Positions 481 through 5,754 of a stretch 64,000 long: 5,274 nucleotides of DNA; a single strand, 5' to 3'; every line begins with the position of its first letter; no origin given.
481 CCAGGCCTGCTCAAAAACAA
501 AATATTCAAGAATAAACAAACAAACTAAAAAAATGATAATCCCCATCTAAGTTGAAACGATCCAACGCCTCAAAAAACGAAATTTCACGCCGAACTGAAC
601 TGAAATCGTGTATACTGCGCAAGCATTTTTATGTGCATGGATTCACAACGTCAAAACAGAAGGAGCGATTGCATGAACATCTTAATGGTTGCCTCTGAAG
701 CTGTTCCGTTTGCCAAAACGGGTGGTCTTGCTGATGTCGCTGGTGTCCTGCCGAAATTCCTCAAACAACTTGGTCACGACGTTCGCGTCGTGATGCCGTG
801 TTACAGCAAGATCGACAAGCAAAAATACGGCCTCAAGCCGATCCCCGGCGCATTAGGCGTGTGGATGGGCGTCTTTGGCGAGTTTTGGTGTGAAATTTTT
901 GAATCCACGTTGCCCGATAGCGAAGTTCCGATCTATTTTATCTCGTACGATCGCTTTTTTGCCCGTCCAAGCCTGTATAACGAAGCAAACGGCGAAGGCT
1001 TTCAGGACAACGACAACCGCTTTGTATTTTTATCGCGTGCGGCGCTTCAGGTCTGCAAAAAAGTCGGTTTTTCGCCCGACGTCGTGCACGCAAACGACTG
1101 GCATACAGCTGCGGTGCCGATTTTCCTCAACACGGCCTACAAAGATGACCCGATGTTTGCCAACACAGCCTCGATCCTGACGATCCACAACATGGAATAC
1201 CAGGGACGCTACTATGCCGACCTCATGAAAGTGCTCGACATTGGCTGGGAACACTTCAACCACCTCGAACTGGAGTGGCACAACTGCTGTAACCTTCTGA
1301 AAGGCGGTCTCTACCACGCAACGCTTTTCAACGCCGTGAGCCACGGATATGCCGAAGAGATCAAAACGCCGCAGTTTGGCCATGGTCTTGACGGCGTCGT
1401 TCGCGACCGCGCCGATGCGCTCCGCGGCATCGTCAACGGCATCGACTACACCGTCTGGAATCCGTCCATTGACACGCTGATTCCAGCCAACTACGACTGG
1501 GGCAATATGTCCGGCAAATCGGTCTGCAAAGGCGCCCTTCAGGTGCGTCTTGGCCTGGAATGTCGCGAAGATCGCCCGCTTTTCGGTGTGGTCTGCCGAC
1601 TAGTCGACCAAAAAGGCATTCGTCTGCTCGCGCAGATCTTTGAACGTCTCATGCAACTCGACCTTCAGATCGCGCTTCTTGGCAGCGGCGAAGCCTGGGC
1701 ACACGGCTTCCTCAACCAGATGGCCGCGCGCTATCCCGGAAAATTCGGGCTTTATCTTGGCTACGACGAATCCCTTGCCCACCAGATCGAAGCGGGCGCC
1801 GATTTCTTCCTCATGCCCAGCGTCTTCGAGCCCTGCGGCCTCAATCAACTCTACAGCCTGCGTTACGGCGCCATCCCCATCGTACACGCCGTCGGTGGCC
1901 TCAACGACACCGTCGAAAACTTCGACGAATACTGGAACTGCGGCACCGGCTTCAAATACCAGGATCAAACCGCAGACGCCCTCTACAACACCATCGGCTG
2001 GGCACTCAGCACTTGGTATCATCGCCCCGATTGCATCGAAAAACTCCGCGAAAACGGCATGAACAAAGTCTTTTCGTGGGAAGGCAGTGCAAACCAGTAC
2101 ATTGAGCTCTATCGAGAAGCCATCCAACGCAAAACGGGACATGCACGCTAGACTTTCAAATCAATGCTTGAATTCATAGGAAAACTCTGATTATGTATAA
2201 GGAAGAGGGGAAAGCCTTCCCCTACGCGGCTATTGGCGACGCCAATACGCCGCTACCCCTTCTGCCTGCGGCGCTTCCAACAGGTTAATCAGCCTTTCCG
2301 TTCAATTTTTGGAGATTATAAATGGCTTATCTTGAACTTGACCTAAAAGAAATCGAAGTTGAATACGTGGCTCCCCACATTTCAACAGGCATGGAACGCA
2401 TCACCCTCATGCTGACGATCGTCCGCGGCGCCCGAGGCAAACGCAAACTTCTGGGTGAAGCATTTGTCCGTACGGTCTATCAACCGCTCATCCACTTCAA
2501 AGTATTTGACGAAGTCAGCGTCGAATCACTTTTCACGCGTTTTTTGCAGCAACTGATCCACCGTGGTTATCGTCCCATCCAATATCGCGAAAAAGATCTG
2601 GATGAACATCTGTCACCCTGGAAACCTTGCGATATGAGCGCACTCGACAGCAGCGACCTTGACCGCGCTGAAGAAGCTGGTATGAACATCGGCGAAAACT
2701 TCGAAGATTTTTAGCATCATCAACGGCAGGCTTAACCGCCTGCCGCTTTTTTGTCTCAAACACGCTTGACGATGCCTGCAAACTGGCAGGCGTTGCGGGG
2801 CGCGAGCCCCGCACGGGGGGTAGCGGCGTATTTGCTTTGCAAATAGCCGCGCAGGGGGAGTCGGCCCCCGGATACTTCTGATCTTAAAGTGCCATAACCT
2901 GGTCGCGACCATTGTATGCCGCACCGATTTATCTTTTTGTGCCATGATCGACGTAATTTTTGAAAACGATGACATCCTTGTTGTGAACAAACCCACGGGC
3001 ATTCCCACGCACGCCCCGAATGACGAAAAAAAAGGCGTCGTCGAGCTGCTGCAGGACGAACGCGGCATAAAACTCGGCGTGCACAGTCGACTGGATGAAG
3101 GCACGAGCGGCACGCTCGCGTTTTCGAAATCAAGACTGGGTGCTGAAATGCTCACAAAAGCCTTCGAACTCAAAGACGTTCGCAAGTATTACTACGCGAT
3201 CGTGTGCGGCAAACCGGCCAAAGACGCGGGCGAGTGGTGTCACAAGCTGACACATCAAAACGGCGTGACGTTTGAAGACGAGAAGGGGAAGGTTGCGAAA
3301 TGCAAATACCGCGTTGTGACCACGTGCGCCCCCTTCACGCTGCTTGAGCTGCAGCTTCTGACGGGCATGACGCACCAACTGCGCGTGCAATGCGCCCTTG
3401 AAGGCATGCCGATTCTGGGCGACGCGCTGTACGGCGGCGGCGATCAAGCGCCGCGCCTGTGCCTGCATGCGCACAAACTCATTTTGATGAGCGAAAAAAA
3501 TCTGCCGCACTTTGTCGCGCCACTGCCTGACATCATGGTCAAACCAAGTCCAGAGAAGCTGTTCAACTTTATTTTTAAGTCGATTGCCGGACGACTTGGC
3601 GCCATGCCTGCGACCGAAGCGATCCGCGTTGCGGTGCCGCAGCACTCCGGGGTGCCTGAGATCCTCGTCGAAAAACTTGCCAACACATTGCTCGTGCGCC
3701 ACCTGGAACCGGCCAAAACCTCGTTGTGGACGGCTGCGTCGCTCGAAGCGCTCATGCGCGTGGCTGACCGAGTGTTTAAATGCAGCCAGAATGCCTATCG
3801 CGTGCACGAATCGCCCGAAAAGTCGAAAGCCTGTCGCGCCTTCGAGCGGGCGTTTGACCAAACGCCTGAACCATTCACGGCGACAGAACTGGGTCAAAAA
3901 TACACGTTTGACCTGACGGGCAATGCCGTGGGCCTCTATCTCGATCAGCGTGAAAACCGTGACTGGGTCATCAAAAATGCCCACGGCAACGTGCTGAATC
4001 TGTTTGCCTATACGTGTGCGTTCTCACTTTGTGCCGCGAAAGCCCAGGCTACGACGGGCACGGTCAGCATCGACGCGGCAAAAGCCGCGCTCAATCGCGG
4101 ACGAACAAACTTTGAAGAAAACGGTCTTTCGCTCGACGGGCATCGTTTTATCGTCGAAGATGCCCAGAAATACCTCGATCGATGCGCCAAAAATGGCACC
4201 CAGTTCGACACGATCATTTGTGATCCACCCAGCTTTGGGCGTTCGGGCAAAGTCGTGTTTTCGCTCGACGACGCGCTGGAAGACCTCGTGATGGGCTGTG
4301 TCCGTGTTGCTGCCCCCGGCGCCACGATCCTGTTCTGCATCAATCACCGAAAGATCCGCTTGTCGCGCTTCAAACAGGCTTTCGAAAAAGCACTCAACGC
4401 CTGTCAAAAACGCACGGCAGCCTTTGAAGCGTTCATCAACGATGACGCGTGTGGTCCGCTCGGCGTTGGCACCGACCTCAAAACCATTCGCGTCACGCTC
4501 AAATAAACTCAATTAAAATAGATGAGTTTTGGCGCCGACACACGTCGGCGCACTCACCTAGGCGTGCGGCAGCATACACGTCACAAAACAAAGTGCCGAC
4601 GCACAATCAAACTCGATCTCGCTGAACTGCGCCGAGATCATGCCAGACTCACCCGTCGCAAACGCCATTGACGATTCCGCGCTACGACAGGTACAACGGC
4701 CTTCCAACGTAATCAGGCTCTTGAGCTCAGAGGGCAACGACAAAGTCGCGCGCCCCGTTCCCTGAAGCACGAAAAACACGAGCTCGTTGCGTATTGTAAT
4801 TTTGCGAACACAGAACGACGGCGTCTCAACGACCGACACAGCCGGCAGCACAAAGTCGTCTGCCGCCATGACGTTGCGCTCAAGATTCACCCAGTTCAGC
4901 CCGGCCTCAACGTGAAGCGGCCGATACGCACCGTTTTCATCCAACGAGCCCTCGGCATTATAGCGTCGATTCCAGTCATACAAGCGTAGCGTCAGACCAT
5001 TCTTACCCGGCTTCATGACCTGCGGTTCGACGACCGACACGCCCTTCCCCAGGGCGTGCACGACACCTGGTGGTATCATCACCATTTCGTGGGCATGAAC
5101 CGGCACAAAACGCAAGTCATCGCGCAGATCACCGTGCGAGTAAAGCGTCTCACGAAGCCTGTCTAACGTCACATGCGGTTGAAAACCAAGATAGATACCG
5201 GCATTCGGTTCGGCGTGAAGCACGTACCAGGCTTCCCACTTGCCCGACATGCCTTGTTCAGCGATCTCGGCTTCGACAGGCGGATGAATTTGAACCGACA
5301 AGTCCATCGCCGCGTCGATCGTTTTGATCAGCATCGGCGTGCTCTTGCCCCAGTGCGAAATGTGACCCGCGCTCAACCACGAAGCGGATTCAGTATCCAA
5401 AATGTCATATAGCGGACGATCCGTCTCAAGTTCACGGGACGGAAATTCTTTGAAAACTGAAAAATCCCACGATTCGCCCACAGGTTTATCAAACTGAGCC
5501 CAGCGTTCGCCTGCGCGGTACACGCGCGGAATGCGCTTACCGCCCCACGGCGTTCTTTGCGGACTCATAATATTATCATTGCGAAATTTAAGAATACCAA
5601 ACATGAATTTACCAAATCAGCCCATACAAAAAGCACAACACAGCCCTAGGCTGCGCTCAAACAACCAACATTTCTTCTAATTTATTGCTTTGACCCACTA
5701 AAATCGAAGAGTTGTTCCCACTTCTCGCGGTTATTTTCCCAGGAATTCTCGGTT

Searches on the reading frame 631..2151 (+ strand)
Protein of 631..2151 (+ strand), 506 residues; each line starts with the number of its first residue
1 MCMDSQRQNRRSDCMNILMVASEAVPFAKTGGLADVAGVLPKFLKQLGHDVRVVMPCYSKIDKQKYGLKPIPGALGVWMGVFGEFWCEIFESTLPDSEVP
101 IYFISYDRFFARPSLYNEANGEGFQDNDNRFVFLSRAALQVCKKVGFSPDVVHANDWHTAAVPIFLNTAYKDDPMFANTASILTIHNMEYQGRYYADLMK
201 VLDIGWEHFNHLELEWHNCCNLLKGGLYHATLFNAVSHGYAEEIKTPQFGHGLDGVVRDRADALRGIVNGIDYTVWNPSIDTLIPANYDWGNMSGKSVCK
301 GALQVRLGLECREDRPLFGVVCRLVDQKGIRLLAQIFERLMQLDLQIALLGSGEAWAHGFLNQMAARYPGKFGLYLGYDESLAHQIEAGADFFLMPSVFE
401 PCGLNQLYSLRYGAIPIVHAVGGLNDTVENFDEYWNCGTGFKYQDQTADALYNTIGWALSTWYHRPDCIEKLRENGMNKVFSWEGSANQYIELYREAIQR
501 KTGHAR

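Call 36: search_protein_families(library=pfam, proteins=[window:631-2151:+], max_evalue=0.0001)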
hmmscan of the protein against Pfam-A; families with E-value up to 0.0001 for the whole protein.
window:631-2151:+ (506 aa): 3 families
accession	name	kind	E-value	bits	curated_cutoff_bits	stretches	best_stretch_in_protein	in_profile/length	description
PF08323.17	Glyco_transf_5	-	7e-82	275.2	22.7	1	16-258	1-238/239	Starch synthase catalytic domain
PF00534.26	Glycos_transf_1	-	2.5e-10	40.6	26.4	1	312-473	12-170/172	Glycosyl transferases group 1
PF13692.12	Glyco_trans_1_4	-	2.3e-07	31.6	27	1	316-458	2-139/142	Glycosyl transferases group 1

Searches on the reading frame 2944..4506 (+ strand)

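Call 36: search_protein_families(library=pfam, proteins=[window:2944-4506:+], max_evalue=0.0001)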
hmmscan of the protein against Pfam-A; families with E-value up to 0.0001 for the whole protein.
window:2944-4506:+ (520 aa): 3 families
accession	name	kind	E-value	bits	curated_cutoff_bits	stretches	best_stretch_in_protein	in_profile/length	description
PF10672.15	Methyltrans_SAM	-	1.6e-28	100.3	27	1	310-471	85-243/286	S-adenosylmethionine-dependent methyltransferase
PF00849.27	PseudoU_synth_2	-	2.2e-24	86.9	26.8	1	10-151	1-151/152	RNA pseudouridylate synthase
PF03602.21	Cons_hypoth95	-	1.1e-05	25.6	24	1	347-429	42-122/182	Conserved hypothetical protein 95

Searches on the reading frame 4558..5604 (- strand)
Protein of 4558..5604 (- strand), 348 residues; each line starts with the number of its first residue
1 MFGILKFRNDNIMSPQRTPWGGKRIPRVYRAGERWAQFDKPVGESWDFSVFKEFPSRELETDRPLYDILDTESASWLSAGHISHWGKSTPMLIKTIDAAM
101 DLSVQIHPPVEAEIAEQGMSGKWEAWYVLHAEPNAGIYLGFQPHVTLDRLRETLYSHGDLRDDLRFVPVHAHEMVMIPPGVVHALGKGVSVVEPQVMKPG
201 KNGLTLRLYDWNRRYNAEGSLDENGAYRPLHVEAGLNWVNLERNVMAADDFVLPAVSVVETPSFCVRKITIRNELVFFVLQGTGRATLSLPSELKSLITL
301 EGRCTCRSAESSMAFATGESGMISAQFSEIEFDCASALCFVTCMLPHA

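Call 36: search_protein_families(library=pfam, proteins=[window:4558-5604:-], max_evalue=0.0001)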
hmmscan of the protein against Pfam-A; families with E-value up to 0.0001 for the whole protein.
window:4558-5604:- (348 aa): 1 family
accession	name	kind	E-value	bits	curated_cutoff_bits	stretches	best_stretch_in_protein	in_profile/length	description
PF20511.4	PMI_typeI_cat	-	2.5e-06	28.1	22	1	19-110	12-104/143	Phosphomannose isomerase type I, catalytic domain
